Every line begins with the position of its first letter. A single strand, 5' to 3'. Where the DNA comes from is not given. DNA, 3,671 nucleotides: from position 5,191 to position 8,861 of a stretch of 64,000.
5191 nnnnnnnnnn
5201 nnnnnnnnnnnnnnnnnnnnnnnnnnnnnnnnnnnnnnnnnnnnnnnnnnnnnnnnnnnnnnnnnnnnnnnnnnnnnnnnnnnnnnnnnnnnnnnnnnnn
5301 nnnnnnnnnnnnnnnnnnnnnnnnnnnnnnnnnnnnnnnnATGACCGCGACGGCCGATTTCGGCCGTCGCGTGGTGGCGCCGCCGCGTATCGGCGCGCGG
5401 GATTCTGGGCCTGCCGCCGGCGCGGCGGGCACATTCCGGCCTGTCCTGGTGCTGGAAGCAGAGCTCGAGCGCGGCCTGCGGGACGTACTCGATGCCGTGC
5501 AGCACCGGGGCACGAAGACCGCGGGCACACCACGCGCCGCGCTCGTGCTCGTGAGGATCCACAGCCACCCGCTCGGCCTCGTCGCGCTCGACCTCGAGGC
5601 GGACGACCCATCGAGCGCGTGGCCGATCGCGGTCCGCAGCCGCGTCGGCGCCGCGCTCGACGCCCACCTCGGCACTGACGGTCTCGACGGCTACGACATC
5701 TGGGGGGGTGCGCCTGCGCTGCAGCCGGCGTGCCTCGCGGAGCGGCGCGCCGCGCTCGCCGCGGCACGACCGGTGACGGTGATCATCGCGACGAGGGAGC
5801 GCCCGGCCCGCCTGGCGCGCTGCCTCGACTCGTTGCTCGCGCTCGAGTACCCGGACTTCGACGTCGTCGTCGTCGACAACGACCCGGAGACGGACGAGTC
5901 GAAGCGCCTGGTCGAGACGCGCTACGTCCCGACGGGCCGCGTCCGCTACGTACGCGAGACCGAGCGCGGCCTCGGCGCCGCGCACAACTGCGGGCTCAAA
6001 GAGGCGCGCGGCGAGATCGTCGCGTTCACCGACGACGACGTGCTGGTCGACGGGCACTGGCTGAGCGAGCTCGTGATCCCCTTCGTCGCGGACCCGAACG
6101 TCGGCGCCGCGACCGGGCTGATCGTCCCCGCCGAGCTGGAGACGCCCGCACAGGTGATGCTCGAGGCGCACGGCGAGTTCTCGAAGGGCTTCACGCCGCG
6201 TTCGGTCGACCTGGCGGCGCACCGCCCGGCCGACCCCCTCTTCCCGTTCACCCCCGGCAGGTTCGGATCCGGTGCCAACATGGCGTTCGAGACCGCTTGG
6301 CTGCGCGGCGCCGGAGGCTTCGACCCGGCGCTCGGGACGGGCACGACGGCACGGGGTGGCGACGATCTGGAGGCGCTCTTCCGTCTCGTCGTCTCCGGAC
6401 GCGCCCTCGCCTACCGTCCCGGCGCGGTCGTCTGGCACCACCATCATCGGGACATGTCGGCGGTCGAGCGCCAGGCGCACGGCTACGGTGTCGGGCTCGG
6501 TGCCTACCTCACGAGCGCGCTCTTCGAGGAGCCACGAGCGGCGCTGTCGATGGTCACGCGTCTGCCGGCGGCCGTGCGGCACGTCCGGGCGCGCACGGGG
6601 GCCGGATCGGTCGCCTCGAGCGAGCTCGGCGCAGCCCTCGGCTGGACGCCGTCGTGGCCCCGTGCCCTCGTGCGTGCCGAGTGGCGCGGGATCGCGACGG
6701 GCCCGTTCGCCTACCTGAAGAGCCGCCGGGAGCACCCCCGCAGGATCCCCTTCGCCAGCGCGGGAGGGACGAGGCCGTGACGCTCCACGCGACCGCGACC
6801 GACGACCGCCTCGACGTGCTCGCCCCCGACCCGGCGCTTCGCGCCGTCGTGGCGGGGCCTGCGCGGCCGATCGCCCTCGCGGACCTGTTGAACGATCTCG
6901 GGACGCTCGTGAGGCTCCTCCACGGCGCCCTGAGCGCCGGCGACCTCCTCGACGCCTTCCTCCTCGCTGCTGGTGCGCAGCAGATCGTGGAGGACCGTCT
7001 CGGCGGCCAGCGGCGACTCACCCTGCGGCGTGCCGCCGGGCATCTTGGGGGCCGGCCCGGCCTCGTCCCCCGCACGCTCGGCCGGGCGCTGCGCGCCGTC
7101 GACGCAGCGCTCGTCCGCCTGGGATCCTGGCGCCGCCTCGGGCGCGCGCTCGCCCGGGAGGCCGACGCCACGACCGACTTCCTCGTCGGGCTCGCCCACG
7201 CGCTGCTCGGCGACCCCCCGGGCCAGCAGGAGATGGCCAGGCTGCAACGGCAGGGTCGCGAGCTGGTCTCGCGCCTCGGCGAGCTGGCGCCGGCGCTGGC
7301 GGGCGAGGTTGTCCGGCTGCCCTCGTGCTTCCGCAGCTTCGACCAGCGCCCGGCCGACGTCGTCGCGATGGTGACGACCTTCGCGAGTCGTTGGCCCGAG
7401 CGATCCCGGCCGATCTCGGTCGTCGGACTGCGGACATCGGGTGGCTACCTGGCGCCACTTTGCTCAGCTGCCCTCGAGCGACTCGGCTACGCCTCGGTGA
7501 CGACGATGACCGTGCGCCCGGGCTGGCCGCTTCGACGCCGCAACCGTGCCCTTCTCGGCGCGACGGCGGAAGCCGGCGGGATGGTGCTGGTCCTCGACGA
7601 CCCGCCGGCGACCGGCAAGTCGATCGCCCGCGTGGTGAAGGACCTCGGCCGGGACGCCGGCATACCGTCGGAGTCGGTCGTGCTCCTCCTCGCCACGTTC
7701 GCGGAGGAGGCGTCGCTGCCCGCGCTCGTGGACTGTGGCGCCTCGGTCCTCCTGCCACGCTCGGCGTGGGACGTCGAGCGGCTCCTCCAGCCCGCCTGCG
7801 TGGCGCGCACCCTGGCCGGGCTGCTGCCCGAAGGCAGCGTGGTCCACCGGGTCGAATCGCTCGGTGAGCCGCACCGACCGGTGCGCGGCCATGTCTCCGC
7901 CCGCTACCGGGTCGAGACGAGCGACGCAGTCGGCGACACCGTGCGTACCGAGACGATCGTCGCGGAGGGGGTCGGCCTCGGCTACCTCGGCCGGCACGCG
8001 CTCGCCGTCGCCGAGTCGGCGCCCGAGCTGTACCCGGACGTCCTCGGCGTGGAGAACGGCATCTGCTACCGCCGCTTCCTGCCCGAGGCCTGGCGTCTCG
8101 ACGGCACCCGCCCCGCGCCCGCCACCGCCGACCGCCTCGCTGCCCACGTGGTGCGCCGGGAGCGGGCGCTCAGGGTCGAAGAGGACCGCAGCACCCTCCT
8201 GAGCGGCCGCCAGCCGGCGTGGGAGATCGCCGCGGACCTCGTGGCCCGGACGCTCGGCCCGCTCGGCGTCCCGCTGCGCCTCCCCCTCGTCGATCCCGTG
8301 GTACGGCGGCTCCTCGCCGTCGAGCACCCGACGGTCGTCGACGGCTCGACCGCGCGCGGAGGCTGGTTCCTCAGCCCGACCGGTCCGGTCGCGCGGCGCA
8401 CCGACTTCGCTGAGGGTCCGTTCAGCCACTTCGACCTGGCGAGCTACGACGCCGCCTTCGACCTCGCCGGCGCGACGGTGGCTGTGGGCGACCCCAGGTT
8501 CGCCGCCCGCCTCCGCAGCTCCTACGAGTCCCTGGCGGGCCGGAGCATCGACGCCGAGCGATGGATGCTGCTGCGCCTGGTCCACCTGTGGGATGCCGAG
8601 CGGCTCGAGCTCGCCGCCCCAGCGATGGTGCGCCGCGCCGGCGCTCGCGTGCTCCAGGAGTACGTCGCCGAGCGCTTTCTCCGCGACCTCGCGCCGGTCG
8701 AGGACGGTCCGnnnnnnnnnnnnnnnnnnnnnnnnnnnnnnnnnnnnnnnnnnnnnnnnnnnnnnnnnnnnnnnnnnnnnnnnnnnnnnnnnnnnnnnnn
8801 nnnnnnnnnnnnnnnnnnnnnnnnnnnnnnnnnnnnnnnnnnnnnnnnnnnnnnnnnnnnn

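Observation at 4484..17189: Eight-gene, overlap-coupled glycan-assembly cluster with unusual domain fusions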

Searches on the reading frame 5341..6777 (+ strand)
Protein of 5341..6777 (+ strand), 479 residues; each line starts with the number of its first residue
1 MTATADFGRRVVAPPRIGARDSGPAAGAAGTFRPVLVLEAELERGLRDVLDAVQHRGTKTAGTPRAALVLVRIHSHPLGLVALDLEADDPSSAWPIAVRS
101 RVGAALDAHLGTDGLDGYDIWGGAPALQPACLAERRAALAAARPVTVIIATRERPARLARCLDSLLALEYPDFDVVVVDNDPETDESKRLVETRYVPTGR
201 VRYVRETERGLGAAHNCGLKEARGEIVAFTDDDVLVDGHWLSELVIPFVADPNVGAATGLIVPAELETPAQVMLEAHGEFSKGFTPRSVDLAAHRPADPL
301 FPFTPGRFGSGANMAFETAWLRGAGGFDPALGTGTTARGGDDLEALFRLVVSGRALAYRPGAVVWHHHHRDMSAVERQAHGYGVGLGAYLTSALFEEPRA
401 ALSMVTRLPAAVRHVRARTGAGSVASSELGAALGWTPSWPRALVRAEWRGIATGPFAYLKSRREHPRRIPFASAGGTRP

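Call 4: search_protein_families(library=pfam, proteins=[window:5341-6777:+], max_evalue=0.01)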
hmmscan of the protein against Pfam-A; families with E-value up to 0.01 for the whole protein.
window:5341-6777:+ (479 aa): 5 families
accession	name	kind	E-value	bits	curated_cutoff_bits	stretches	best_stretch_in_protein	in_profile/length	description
PF00535.33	Glycos_transf_2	-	4e-25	89.1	23.3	1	146-259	1-114/168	Glycosyl transferase family 2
PF13641.12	Glyco_tranf_2_3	-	2.9e-20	73.7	27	1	144-378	2-223/230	Glycosyltransferase like family 2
PF13506.12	Glyco_transf_21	-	1.2e-05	25.3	21.7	1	218-329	25-122/174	Glycosyl transferase family 21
PF13632.12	Glyco_trans_2_3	-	0.0012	19.1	27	1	226-386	1-143/198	Glycosyl transferase family group 2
PF10111.15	Glyco_tranf_2_2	-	0.0035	17.3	27.3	0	171-236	28-94/276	Glycosyltransferase like family 2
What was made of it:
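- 5341..6780 (+): G2: GT2 with a ~130-aa N-terminal extension; inferred elongating transferase. PF00535 4e-25 and PF13641 3e-20 (call 4).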

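Call 5: search_protein_families(library=ncbifam, proteins=[window:5341-6777:+], max_evalue=0.01)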
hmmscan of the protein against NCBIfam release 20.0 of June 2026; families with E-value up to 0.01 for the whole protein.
window:5341-6777:+ (479 aa): 18 families
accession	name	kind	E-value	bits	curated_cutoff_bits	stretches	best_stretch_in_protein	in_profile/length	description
TIGR03965.1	mycofact_glyco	equivalog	4.9e-34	118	280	1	132-392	62-306/467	mycofactocin biosynthesis glycosyltransferase MftF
NF041875.1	EPS_EpsD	equivalog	3.8e-23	82.4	370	2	145-242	1-98/325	exopolysaccharide biosynthesis glycosyltransferase EpsD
NF038302.1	EPS_HpsE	equivalog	2.8e-16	59.4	300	1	145-367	3-223/307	hormogonium polysaccharide biosynthesis glycosyltransferase HpsE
NF038299.1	EPS_HpsN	equivalog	3.2e-16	59.2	425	1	145-262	3-120/317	hormogonium polysaccharide biosynthesis glycosyltransferase HpsN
NF041394.1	GtaseAglG_Halo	equivalog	7.9e-14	51.6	440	1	147-367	7-216/304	glucosyl-dolichyl phosphate glucuronosyltransferase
TIGR03937.1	PgaC_IcaA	equivalog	2.4e-12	46.6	422.3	1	138-259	40-161/407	poly-beta-1,6-N-acetyl-D-glucosamine synthase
NF050050.1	ProtGlycPglI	equivalog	6.3e-11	42.2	500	1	145-238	4-99/306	GalNAc(5)-diNAcBac-PP-undecaprenol beta-1,3-glucosyltransferase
NF007482.0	PRK10073.1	equivalog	1.5e-10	40.6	423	1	144-238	7-100/334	glycosyltransferase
TIGR03111.1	glyc2_xrt_Gpos1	hypoth_equivalog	4.2e-08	32.4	363.95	1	136-264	42-172/439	TIGR03111 family XrtG-associated glycosyltransferase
TIGR04242.1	nodulat_NodC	equivalog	1.5e-07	30.7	550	1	142-262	47-169/395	chitooligosaccharide synthase NodC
TIGR04440.1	glyco_TIGR04440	domain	2.4e-06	27.4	70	1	145-262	2-120/215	TIGR00180 family glycosyltransferase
NF047683.1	TeichurnBiosyTuaG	equivalog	5.4e-06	26.2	400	1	145-234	8-97/252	teichuronic acid biosynthesis protein TuaG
TIGR03472.1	HpnI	equivalog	3.7e-05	22.7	310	1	136-328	34-219/373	bacteriohopanetetrol glucosamine biosynthesis glycosyltransferase HpnI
TIGR04283.1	glyco_like_mftF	equivalog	0.0001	21.9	182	1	146-244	2-93/221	TIGR04283 family arsenosugar biosynthesis glycosyltransferase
NF050113.1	gal_furan_GlfT1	equivalog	0.0032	16.8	330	1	146-214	2-65/290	galactofuranosyltransferase GlfT1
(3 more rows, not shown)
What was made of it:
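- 5341..6780 (+): NCBIfam MftF-like 5e-34 and EpsD 4e-23, below cut-off (call 5).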

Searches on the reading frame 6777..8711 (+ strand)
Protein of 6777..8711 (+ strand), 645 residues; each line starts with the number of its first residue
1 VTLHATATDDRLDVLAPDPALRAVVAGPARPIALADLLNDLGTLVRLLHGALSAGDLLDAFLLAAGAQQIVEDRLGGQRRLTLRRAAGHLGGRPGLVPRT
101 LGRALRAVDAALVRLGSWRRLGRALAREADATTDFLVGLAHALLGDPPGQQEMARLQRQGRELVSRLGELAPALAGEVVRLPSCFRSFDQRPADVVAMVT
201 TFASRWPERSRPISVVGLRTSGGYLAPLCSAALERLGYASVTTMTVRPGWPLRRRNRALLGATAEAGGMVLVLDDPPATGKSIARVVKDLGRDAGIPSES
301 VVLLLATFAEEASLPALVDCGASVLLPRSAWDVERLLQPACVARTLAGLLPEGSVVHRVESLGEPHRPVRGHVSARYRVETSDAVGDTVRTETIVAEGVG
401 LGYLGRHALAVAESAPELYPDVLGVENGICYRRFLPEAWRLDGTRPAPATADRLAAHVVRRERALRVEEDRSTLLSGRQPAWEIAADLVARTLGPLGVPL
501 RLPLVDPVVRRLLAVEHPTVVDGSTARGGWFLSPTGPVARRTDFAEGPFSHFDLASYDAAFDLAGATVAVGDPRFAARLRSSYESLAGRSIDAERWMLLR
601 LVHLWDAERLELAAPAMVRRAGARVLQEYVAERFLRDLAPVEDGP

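Call 41: predict_structure(alignment_id=A2)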
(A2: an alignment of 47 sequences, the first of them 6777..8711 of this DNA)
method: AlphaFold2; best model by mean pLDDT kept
length: 645 residues; sequences in the alignment: 47
mean_pLDDT: 90.7   pTM: 0.91
mean pLDDT of the five models: 90.7, 89.4, 88.6, 88.1, 87.9
residues with pLDDT >= 90: 507; 70-90: 100; 50-70: 11; < 50: 27
segments of 3 or more residues with pLDDT < 50: 1-26
pLDDT, mean of each block of 10 residues (from residue 1): 29 34 48 94 97 96 98 85 84 91 90 87 95 98 94 97 98 93 92 98 98 97 97 98 95 93 97 91 94 94 93 79 93 97 97 95 93 96 88 97 96 96 97 96 85 98 96 90 96 90 94 97 91 95 82 87 96 94 98 98 95 95 95 84 58
secondary structure, 60 per line:
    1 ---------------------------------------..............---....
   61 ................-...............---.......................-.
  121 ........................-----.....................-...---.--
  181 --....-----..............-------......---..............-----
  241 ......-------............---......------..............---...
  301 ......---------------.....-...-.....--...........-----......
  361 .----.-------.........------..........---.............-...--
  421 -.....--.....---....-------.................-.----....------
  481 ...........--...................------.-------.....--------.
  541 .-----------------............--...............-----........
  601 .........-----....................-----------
elements in order: H41-53 H57-76 H78-92 H96-118 H120-144 H150-170 H183-186 H192-205 E213-218 H222-235 E241-246 H254-265 E269-274 H281-294 E301-306 E322-326 H332-336 H339-349 E355-361 E374-382 E389-398 H402-414 E422-426 E429-433 H448-464 H471-474 H481-491 H494-512 H559-570 H573-587 H593-609 H615-634

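Call 44: fold_search(model_id=the predicted structure, library=pdb)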
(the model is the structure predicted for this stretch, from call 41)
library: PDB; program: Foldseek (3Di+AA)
matches with E <= 10: 1188; with E <= 0.001: 19
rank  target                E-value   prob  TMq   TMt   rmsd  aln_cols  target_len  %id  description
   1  4r7b_B                1.1e-05  1.00  0.29  0.57   7.0       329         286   14  Crystal structure of pneumococcal LicA in complex with choline (released 2015-08-12)
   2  7nb2_AAA              1.2e-04  1.00  0.27  0.45   8.4       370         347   13  Crystal structure of human choline alpha in complex with an inhibitor (released 2021-10-13)
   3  3zm9_B                1.3e-04  1.00  0.28  0.46   8.1       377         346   11  The mechanism of allosteric coupling in choline kinase a1 revealed by a rationally designed inhibitor (released 2013-02-27)
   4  8bi6_A                1.6e-04  1.00  0.28  0.46   8.5       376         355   12  Crystal structure of human Choline Kinase A in complex with UNC0638 (released 2023-11-15)
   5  2ckq_B                2.3e-04  1.00  0.24  0.39   9.6       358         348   11  Crystal structure of Human Choline Kinase alpha 2 in complex with Phosphocholine (released 2006-10-04)
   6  5eqy_B                2.4e-04  1.00  0.28  0.45   8.2       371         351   12  Crystal structure of choline kinase alpha-1 bound by 5-[(4-methyl-1,4-diazepan-1-yl)methyl]-2-[4-[(4-methyl-1,4-diazep (released 2016-01-06)
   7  5eqe_A                3.6e-04  1.00  0.26  0.42   9.2       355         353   12  Crystal structure of choline kinase alpha-1 bound by [4-[(4-methyl-1,4-diazepan-1-yl)methyl]phenyl]methanamine (compou (released 2016-01-06)
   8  3g15_A                3.8e-04  1.00  0.27  0.45   7.9       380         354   11  Crystal structure of human choline kinase alpha in complex with hemicholinium-3 and ADP (released 2009-02-10)
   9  7nb3_AAA              3.8e-04  1.00  0.26  0.44   8.4       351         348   11  Crystal structure of human choline alpha in complex with an inhibitor (released 2021-10-13)
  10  2cko_A                4.4e-04  1.00  0.26  0.42   8.7       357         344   10  Crystal structure of Human Choline Kinase alpha 2 (released 2006-10-04)
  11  2cko_B                5.0e-04  1.00  0.28  0.47   7.6       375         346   10  Crystal structure of Human Choline Kinase alpha 2 (released 2006-10-04)
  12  3mes_A                6.0e-04  1.00  0.27  0.43   9.2       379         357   10  Crystal structure of choline kinase from Cryptosporidium parvum Iowa II, cgd3_2030 (released 2010-04-07)
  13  5w6o_A                6.6e-04  1.00  0.28  0.45   7.6       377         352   10  Choline Kinase Alpha in Complex with TCD-717 (released 2018-02-14)
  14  4da5_A                6.9e-04  1.00  0.27  0.45   8.5       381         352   12  Choline Kinase alpha acts through a double-displacement kinetic mechanism involving enzyme isomerisation, as determine (released 2013-04-17)
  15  3mes_B                7.3e-04  1.00  0.26  0.42   9.6       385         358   10  Crystal structure of choline kinase from Cryptosporidium parvum Iowa II, cgd3_2030 (released 2010-04-07)
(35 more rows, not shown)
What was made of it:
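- On APH / choline-kinase-type small-molecule kinases (PF01636): The fold matches LicA and choline kinase (call 44).
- On Type I phosphoribosyltransferases (PF00156): Foldseek matches HGPRT and PyrR at probability 1.0 (call 44).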
